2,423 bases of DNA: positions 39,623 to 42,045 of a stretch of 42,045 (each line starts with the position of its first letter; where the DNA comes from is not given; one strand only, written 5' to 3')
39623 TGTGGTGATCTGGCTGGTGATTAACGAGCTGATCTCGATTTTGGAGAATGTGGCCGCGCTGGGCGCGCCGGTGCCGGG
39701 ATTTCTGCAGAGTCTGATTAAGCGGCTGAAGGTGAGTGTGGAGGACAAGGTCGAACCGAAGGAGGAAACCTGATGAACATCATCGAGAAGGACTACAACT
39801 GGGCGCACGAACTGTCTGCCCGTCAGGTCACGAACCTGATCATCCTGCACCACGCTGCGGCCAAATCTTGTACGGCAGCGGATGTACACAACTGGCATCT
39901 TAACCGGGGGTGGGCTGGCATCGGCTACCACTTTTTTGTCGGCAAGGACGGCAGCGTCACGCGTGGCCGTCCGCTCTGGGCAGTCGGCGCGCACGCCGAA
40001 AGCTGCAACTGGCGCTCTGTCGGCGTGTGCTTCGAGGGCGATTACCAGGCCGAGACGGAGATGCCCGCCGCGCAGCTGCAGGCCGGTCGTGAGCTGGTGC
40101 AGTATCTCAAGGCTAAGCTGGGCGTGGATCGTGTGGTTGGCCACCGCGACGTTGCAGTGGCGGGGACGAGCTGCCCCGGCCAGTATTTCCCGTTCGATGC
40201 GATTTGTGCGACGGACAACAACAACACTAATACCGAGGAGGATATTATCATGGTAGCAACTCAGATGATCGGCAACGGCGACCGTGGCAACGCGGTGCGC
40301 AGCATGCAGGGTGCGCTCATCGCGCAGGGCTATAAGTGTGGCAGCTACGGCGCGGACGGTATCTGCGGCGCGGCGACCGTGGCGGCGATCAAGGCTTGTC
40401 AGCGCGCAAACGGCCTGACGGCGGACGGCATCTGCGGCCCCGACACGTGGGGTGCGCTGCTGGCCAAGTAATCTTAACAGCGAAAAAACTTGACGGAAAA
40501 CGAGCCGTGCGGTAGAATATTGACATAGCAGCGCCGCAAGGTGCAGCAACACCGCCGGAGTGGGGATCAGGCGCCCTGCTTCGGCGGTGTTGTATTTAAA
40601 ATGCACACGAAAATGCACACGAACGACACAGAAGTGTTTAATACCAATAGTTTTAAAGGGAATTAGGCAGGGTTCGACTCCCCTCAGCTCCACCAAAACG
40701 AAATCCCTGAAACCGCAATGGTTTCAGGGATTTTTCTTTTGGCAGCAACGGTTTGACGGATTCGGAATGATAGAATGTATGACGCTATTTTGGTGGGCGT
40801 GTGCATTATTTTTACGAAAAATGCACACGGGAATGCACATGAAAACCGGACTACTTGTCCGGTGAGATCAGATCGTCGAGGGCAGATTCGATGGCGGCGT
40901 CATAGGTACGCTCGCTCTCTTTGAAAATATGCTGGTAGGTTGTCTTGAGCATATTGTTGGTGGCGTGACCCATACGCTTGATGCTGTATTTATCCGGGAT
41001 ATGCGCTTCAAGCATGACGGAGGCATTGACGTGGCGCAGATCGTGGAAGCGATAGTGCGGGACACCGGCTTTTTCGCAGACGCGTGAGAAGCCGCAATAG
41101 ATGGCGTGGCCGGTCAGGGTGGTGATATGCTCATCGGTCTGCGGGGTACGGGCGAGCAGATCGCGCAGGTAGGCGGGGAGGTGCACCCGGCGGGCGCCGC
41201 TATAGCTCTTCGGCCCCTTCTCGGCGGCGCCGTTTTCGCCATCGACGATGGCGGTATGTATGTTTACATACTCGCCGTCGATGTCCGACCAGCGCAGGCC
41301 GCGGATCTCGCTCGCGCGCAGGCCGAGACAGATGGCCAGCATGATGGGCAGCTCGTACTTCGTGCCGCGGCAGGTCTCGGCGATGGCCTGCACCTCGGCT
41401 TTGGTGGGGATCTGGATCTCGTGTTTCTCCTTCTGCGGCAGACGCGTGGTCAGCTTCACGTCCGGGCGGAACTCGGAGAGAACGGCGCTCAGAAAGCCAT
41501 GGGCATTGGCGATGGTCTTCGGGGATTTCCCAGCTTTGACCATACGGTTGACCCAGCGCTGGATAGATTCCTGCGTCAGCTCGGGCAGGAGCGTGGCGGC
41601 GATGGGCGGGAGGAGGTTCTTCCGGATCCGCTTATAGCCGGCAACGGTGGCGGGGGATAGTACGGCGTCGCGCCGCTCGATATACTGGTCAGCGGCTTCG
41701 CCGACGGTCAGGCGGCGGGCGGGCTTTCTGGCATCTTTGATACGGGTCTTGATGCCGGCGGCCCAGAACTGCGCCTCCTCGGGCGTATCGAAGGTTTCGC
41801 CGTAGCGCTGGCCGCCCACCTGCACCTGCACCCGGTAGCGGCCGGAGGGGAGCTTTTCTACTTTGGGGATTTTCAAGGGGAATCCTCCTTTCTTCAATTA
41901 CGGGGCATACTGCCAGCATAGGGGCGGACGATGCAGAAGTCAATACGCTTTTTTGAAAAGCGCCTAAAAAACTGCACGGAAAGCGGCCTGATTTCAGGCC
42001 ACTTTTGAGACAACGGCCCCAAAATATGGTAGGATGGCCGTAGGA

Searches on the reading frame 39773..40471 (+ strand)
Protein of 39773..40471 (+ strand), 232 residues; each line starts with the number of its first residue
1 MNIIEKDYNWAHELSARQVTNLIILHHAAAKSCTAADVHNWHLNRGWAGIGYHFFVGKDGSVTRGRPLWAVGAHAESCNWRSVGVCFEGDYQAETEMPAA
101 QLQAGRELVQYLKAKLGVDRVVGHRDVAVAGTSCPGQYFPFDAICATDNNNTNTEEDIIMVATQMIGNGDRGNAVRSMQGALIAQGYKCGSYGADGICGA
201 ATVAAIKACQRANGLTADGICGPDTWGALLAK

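Call 6: search_protein_families(library=pfam, proteins=[window:39773-40471:+], max_evalue=1)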
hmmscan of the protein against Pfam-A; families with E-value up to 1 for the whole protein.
window:39773-40471:+ (232 aa): 3 families
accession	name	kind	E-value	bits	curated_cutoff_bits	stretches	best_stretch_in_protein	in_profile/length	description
PF01510.30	Amidase_2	-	9.6e-24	84.6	26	1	20-137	5-131/131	N-acetylmuramoyl-L-alanine amidase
PF01471.23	PG_binding_1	-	1.8e-15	57.3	23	1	171-229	1-57/57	Putative peptidoglycan binding domain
PF09374.15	PG_binding_3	-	0.004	17.8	24.6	0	173-209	1-33/76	Predicted Peptidoglycan domain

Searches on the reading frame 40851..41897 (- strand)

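Call 6: search_protein_families(library=pfam, proteins=[window:40851-41897:-], max_evalue=1)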
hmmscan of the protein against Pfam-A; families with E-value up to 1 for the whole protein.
window:40851-41897:- (348 aa): 3 families
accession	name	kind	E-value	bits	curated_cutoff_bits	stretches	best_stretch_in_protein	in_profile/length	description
PF00589.27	Phage_integrase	-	5.8e-14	52.7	27.1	1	166-326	5-170/172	Phage integrase family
PF14659.12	Phage_int_SAM_3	-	0.00049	20.7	22.6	1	64-119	1-57/58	Phage integrase, N-terminal SAM-like domain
PF02899.23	Phage_int_SAM_1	-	0.036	14.8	22.3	1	79-132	13-68/83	Phage integrase, N-terminal SAM-like domain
